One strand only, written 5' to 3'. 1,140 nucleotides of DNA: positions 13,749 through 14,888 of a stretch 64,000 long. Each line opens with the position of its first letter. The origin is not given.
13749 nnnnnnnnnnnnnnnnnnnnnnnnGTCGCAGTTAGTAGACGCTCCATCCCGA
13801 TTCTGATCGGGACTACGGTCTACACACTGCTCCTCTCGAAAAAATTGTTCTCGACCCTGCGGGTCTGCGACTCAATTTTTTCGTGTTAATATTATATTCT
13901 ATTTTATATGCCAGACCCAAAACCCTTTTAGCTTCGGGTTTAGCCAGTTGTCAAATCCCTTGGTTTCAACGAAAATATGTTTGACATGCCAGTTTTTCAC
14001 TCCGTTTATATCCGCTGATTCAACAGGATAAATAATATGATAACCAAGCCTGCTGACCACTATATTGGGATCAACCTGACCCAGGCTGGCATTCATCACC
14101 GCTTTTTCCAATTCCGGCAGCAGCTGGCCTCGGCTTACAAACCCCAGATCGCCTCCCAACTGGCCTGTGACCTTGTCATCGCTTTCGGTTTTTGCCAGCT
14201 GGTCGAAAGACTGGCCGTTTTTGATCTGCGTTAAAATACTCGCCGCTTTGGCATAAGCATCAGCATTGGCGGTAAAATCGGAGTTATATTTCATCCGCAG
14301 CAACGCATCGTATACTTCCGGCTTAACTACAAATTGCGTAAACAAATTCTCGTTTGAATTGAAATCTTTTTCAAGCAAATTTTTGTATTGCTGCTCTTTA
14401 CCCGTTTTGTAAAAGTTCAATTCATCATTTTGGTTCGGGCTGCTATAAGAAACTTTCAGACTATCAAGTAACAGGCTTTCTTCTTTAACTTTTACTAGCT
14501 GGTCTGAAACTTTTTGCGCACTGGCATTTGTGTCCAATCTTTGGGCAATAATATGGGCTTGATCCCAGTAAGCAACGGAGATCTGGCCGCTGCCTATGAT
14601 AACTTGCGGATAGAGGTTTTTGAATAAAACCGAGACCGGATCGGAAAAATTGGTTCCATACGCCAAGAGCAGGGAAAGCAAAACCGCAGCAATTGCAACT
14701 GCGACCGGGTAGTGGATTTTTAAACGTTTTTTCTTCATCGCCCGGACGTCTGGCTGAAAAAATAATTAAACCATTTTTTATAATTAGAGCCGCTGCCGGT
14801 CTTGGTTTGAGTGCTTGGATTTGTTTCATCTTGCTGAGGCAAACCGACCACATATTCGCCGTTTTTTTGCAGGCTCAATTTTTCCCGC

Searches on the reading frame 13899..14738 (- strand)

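Call 13: search_protein_families(library=pfam, proteins=[window:13899-14738:-], max_evalue=0.01)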
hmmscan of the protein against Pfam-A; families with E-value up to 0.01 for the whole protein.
window:13899-14738:- (279 aa): 3 families
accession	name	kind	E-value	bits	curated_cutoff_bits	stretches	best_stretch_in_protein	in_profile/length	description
PF00639.27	Rotamase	-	1.8e-19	71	21.7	1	147-237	4-94/97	PPIC-type PPIASE domain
PF13616.12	Rotamase_3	-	9.3e-19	68.5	22.5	1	155-237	30-111/116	PPIC-type PPIASE domain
PF13145.12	Rotamase_2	-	0.0026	19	27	1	157-237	30-104/121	PPIC-type PPIASE domain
